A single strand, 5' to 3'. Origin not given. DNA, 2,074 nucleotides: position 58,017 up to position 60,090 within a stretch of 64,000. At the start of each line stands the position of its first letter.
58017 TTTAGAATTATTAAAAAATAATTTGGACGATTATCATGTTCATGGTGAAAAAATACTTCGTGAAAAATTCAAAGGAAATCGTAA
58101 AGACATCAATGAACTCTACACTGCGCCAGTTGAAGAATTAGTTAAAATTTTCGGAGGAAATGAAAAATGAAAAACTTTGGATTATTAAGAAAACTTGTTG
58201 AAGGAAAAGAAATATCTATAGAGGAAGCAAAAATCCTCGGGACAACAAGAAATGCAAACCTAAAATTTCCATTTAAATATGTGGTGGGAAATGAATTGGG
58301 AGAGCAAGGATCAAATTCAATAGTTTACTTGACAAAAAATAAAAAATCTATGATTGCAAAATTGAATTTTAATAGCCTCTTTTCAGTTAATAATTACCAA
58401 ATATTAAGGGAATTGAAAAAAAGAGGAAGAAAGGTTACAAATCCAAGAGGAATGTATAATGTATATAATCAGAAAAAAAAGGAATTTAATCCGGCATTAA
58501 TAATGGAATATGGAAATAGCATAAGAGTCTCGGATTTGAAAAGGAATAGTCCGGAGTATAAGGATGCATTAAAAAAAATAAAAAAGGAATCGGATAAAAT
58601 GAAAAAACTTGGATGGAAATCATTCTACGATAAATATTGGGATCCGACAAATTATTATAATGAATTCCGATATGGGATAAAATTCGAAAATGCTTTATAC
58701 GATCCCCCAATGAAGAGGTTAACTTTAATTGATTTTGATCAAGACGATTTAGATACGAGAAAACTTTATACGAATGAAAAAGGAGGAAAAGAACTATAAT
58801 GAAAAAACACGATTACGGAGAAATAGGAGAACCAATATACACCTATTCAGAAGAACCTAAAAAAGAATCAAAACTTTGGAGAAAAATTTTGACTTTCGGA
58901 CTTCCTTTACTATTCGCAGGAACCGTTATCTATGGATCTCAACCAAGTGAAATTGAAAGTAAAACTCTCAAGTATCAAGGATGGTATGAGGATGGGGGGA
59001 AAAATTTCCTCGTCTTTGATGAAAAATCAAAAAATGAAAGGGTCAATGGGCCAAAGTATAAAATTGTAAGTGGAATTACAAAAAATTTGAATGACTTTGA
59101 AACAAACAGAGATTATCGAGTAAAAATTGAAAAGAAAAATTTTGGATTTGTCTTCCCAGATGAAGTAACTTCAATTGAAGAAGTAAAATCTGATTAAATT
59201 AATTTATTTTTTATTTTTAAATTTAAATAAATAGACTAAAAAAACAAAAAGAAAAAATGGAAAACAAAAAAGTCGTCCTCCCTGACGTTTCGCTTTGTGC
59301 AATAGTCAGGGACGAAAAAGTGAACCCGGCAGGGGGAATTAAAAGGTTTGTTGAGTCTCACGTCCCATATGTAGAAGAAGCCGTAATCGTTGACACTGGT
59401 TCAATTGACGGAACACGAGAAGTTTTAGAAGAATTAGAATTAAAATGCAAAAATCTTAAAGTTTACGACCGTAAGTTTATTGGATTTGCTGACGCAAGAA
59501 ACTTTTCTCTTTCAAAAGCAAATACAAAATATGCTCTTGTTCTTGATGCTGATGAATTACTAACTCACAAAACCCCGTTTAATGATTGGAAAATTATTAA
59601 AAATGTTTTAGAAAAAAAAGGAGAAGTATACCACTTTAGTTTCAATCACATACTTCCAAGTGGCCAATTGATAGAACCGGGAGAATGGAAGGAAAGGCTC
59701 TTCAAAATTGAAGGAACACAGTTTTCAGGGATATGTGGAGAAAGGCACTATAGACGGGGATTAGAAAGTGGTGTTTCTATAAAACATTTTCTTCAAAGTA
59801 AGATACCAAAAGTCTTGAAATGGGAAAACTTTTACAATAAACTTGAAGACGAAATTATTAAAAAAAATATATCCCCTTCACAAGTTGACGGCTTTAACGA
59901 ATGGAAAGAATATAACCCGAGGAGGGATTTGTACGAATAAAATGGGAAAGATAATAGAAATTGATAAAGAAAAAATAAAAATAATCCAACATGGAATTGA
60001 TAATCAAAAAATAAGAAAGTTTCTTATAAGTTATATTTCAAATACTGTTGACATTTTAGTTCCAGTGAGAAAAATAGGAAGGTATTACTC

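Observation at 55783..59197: Seven-gene translationally coupled cassette: three zincin-like paralogs, a membrane HExxH protein, a hidden RHH protein, a kinase-like protein and a TM protein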

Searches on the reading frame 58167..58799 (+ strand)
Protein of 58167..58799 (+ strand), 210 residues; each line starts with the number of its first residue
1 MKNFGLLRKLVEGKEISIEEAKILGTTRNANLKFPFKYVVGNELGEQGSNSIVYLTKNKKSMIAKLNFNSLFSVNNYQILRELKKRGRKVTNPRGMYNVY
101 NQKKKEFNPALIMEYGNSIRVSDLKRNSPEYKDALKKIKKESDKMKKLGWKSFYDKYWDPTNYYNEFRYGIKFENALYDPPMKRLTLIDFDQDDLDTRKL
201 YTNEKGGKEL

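Call 5: search_protein_families(library=pfam, proteins=[window:58167-58799:+], max_evalue=1)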
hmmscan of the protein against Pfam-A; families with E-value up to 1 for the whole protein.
window:58167-58799:+ (210 aa): 0 families

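Call 10: search_protein_families(library=ncbifam, proteins=[window:58167-58799:+], max_evalue=1)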
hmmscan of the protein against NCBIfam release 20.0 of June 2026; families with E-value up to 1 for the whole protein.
window:58167-58799:+ (210 aa): 1 family
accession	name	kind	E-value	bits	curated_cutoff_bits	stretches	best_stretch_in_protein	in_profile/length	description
TIGR00985.1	3a0801s04tom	subfamily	0.13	12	163.55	1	125-147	31-53/148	mitochondrial import receptor subunit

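Call 27: find_homologous_proteins(query=A2, max_evalue=0.001)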
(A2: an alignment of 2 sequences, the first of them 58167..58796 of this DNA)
Query A2 (2 sequences) (210 aa, profile of the alignment): 12 proteins with E <= 0.001 among 2710 candidates.
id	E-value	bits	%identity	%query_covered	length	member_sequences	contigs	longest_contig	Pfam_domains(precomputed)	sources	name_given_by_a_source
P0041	1.4e-130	452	24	91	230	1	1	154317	-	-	-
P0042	5.0e-100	352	100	100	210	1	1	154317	-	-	-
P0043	2.3e-76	274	28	57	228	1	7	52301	-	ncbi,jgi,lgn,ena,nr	ncbi:hypothetical protein COU58_04145 [Candidatus Pacearchaeota archaeon CG10_big_fil_rev_8_21_14_0_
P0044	4.4e-75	270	27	90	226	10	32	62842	-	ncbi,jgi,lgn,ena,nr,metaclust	ncbi:hypothetical protein COT60_04020 [Candidatus Pacearchaeota archaeon CG09_land_8_20_14_0_10_30_9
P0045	1.7e-74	268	28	57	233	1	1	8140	-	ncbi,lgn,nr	ncbi:MAG: hypothetical protein Q8Q04_01625 [archaeon]|nr:hypothetical protein [archaeon]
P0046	1.5e-72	262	27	56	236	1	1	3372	-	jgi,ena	jgi:hypothetical protein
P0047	3.4e-71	258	23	88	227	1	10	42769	-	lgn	-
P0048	2.2e-66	242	24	57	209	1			-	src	-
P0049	9.4e-66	240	27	56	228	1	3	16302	-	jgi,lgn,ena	-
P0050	3.9e-61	225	24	60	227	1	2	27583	-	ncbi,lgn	-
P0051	1.7e-38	150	26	52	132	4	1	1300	-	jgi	-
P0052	6.5e-35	139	49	99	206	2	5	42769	-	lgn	-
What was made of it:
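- Closest known: RIO/Bud32-type atypical small kinases. Different: The family is very small (12 clusters; call 27).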

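Call 31: search_solved_structures(query=A5, max_evalue=10, show_alignments=3)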
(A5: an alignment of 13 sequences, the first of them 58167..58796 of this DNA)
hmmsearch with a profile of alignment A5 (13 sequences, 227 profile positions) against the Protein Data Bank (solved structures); distinct sequences matched with E-value up to 10: 4.
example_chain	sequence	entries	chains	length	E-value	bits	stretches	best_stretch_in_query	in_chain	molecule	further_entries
6r17_A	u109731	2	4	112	0.087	15.4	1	63-152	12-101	Synaptonemal complex central element protein 2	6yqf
9woi_A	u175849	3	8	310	0.25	13.9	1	125-170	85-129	Fructosamine-3-kinase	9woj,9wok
8ue1_A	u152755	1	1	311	0.25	13.9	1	125-170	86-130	Fructosamine-3-kinase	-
4lrj_A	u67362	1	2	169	1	11.9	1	177-223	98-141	Effector NleH1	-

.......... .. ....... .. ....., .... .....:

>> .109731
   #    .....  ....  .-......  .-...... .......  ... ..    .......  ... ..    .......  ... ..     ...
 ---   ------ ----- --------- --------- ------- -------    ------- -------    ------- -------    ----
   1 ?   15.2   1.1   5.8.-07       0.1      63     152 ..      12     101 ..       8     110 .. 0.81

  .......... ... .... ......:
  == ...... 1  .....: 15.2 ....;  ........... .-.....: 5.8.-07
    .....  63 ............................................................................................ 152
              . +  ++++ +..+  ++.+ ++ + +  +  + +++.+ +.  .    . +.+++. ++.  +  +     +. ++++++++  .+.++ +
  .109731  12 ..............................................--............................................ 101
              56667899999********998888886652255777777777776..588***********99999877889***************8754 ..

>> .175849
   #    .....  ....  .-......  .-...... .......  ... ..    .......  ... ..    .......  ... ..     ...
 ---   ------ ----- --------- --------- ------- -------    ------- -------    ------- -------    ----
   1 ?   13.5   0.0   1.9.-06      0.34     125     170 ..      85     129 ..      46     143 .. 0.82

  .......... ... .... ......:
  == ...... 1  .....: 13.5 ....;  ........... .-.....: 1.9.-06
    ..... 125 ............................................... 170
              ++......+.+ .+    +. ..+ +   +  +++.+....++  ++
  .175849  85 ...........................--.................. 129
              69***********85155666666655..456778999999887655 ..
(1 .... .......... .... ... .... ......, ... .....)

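Call 32: search_protein_families(library=pfam, alignment_id=A5, max_evalue=1)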
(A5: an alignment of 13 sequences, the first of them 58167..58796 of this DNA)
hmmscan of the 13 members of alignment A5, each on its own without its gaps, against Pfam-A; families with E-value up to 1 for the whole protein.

A. member 1, window:58167-58796:+ (210 aa): 0 families

B. families by the number of members that match (of 13 scanned): 8 families
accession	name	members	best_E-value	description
PF01633.27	Choline_kinase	2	0.011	Choline/ethanolamine kinase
PF02885.22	Glycos_trans_3N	2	0.1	Glycosyl transferase family, helical bundle domain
PF25053.1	DUF7791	1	0.074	Domain of unknown function (DUF7791)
PF00198.28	2-oxoacid_dh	1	0.079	2-oxoacid dehydrogenases acyltransferase (catalytic domain)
PF00069.31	Pkinase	1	0.1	Protein kinase domain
PF15083.11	Colipase-like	1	0.13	Colipase-like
PF07733.18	DNA_pol3_alpha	1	0.19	Bacterial DNA polymerase III alpha NTPase domain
PF06344.16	Parecho_VpG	1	0.28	Parechovirus Genome-linked protein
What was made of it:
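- Closest known: RIO/Bud32-type atypical small kinases. Different: There is no significant sequence match to the RIO1 or Pkinase Pfam models (calls 5, 32).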

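Call 37: search_protein_families(library=padloc, proteins=[window:58167-58799:+], max_evalue=1)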
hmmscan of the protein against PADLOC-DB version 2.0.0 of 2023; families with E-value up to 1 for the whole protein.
window:58167-58799:+ (210 aa): 0 families

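Call 38: search_protein_families(library=phrogs, proteins=[window:58167-58799:+], max_evalue=1)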
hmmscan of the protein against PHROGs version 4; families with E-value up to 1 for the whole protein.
window:58167-58799:+ (210 aa): 2 families
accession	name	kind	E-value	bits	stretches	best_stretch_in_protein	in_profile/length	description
phrog_33194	-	unknown function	0.27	12.3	0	127-157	62-92/93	-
phrog_12817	-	transcription regulation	0.38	11.6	1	95-165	64-131/151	transcriptional regulator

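Call 39: predict_structure(alignment_id=A6)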
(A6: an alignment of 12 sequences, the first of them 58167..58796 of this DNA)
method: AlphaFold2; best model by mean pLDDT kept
length: 210 residues; sequences in the alignment: 12
mean_pLDDT: 80.1   pTM: 0.76
mean pLDDT of the five models: 80.1, 77.4, 77.3, 73.6, 72.7
residues with pLDDT >= 90: 59; 70-90: 107; 50-70: 28; < 50: 16
segments of 3 or more residues with pLDDT < 50: 160-163, 167-169, 203-210
pLDDT, mean of each block of 10 residues (from residue 1): 88 95 95 93 74 79 80 83 87 92 93 83 88 89 81 59 49 79 87 69 41
secondary structure, 60 per line:
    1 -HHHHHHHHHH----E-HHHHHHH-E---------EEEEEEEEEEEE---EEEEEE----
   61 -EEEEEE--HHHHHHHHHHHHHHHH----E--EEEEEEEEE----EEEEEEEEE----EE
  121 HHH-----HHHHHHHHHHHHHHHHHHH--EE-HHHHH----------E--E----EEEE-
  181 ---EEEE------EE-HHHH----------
elements in order: H2-11 H18-24 E36-47 E51-56 E62-67 H70-85 E93-101 E106-114 H129-147 H153-157 E176-179 E184-187 H197-200
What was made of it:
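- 58167..58799 (+): g6: 210-aa minimal protein-kinase-like protein. It keeps Lys65, Asn175 and Asp189 but lacks the catalytic-loop Asp, so it is probably a pseudokinase or nucleotide-binding regulator. AF2 pLDDT 80 (call 39).
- On Protein-kinase-like superfamily: The model has pLDDT 80 (call 39).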

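Call 43: fold_search(model_id=the predicted structure, library=pdb)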
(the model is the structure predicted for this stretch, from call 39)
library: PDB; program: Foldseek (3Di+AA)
matches with E <= 10: 1369; with E <= 0.001: 92
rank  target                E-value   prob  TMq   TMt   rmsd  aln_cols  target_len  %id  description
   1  7i8a                  2.0e-06  1.00  0.46  0.32   7.4       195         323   16  Crystal Structure of 54f bound to CK2a (released 2026-01-14)
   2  9r5f                  5.1e-06  1.00  0.49  0.33   4.6       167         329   18  Crystal structure of human protein kinase CK2 catalytic subunit (isoenzyme ck2alpha'; CSNK2A2 gene product) in complex w (released 2026-01-14)
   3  5mow_A                5.1e-06  1.00  0.48  0.32   6.1       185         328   18  Crystal Structure of CK2alpha with ZT0432 bound (released 2017-05-24)
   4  5csh_A                5.1e-06  1.00  0.50  0.34   7.2       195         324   17  Crystal Structure of CK2alpha with Compound 4 bound (released 2016-07-27)
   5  9tfx                  5.8e-06  1.00  0.48  0.31   6.1       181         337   20  Arabidopsis thaliana Casein Kinase 2 (CK2) alpha isoform 1 in complex with inositol hexakisphosphate (InsP6) (released 2025-12-10)
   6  6hk6_G                6.9e-06  1.00  0.48  0.38   4.1       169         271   22  Human RIOK2 bound to inhibitor (released 2018-10-24)
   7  6hmb                  7.4e-06  1.00  0.48  0.32   4.7       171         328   19  STRUCTURE OF PROTEIN KINASE CK2 CATALYTIC SUBUNIT (ISOFORM CK2ALPHA'; CSNK2A2 Gene product) IN COMPLEX WITH the inhibito (released 2019-03-27)
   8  6yzh_A                8.9e-06  1.00  0.50  0.32   6.6       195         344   17  Crystal structure of P8C9 bound to CK2alpha (released 2021-05-19)
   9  8qf1_A                9.5e-06  1.00  0.50  0.34   4.6       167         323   19  STRUCTURE OF THE CATALYTIC SUBUNIT OF PROTEIN KINASE CK2 (CK2ALPHA') IN COMPLEX WITH THE NON-HYDROLYZABLE GTP ANALOGUE (released 2023-12-06)
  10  6fdm_A                9.5e-06  1.00  0.47  0.36   4.8       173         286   22  Human Rio2 kinase structure (released 2019-01-30)
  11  6fdm_C                1.0e-05  1.00  0.47  0.36   4.5       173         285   21  Human Rio2 kinase structure (released 2019-01-30)
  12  3mb7                  1.1e-05  1.00  0.48  0.33   7.2       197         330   17  Human CK2 catalytic domain in complex with a difurane derivative inhibitor (AMR) (released 2010-05-05)
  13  5csp                  1.5e-05  1.00  0.50  0.34   6.8       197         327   17  Crystal Structure of CK2alpha with Compound 5 bound (released 2016-07-27)
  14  6fdn_A                1.6e-05  1.00  0.47  0.43   4.7       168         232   22  Rio2 structure (released 2019-01-30)
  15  3pe1                  1.6e-05  1.00  0.50  0.34   7.2       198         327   17  Crystal structure of human protein kinase CK2 alpha subunit in complex with the inhibitor CX-4945 (released 2011-09-07)
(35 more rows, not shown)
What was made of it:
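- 58167..58799 (+): Foldseek: 92 hits with E<1e-3, CK2alpha 2e-6, RIO2 7e-6 (call 43).
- On Protein-kinase-like superfamily: Foldseek gives 92 hits with E<1e-3: CK2alpha 2e-6, RIO2 7e-6, and also RIO1 and APH(2''), at probability 1.00 (call 43).
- g6 has a kinase fold at Foldseek E 2e-6 (call 43). RIO2 and RIO1 are among the best structural matches of g6 (call 43).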

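Call 93: find_encoding_contigs(protein=P0044, flank=4000, max_places=3)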
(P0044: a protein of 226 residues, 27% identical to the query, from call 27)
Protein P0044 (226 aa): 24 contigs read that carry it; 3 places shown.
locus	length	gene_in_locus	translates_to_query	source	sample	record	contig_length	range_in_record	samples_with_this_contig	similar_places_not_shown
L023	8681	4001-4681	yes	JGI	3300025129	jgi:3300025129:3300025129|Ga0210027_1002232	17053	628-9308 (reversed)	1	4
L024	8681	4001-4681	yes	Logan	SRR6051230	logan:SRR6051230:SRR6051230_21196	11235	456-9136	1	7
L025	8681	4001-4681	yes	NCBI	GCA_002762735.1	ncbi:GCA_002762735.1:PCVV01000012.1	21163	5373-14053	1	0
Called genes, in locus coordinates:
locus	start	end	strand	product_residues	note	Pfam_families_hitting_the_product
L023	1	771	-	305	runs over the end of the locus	PF00413:Peptidase_M10, PF01400:Astacin (weak)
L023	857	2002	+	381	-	-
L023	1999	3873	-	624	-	PF09382:RQC (weak), PF00580:UvrD-helicase, PF13245:AAA_19, PF01443:Viral_helicase1 (faint), PF13361:UvrD_C, PF13538:UvrD_C_2 (faint)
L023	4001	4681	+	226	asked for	-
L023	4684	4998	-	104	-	-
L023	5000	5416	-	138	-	PF01988:VIT1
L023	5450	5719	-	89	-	PF01988:VIT1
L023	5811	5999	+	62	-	PF04070:DUF378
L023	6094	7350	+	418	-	-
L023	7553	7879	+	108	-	-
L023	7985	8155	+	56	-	-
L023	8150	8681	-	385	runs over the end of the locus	?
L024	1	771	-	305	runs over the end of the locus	PF00413:Peptidase_M10, PF01400:Astacin (weak)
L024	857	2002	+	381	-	-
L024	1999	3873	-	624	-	PF09382:RQC (weak), PF00580:UvrD-helicase, PF13245:AAA_19, PF01443:Viral_helicase1 (faint), PF13361:UvrD_C, PF13538:UvrD_C_2 (faint)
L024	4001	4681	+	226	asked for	-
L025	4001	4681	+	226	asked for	-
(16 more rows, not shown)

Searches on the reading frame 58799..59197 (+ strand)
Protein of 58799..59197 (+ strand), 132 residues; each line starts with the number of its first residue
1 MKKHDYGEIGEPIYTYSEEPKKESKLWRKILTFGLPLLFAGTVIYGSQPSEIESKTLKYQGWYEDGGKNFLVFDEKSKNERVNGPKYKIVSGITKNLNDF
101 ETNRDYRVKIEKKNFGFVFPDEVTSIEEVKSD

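Call 5: search_protein_families(library=pfam, proteins=[window:58799-59197:+], max_evalue=1)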
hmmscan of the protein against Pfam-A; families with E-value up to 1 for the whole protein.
window:58799-59197:+ (132 aa): 1 family
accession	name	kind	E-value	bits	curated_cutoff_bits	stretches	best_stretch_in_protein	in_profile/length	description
PF12702.13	Lipocalin_3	-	0.17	12.5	20.2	1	50-89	32-69/94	Lipocalin-like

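Call 10: search_protein_families(library=ncbifam, proteins=[window:58799-59197:+], max_evalue=1)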
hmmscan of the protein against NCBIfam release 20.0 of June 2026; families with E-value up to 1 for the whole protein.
window:58799-59197:+ (132 aa): 0 families

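Call 37: search_protein_families(library=padloc, proteins=[window:58799-59197:+], max_evalue=1)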
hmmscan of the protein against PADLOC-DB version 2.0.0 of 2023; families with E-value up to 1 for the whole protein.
window:58799-59197:+ (132 aa): 0 families

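Call 38: search_protein_families(library=phrogs, proteins=[window:58799-59197:+], max_evalue=1)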
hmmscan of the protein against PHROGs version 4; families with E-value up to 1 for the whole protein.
window:58799-59197:+ (132 aa): 0 families

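Call 71: search_solved_structures(query=A9, max_evalue=10, show_alignments=1)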
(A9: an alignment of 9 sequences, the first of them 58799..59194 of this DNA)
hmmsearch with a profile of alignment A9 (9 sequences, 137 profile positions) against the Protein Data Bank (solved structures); distinct sequences matched with E-value up to 10: 4.
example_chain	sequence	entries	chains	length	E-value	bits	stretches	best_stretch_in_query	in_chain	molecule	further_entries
3tw4_A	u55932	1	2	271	0.67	13.1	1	11-45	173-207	Septin-7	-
3t5d_A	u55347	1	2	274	0.68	13.1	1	11-45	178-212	Septin-7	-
6n0b_C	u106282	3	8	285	0.71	13.1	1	11-45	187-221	Septin-7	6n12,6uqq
5az0_A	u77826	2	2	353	1.1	12.5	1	98-137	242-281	Uncharacterized protein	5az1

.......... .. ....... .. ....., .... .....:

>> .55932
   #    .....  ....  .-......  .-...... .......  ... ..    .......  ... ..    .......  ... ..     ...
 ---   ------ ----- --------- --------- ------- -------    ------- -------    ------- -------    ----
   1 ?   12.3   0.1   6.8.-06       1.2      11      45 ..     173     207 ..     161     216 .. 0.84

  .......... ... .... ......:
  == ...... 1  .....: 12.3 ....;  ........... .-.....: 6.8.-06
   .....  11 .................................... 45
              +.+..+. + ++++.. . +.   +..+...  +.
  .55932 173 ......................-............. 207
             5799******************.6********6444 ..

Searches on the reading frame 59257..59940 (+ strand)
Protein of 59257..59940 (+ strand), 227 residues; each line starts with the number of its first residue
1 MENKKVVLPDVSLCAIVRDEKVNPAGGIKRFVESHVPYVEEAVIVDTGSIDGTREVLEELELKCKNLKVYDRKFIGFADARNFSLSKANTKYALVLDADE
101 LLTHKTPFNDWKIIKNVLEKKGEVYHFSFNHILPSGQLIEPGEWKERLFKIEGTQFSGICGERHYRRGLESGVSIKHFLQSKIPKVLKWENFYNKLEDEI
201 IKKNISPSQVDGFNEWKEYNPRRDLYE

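Call 41: search_protein_families(library=pfam, proteins=[window:59257-59940:+], max_evalue=0.1)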
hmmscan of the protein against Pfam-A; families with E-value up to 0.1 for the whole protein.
window:59257-59940:+ (227 aa): 3 families
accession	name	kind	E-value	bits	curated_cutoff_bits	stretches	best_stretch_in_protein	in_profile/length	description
PF00535.33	Glycos_transf_2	-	1.2e-11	45.2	23.3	1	39-103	27-92/168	Glycosyl transferase family 2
PF13704.12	Glyco_tranf_2_4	-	4.7e-06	27.5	27.5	1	23-106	2-88/98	Glycosyl transferase family 2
PF10111.15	Glyco_tranf_2_2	-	0.00048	20.1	27.3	1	41-104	31-96/276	Glycosyltransferase like family 2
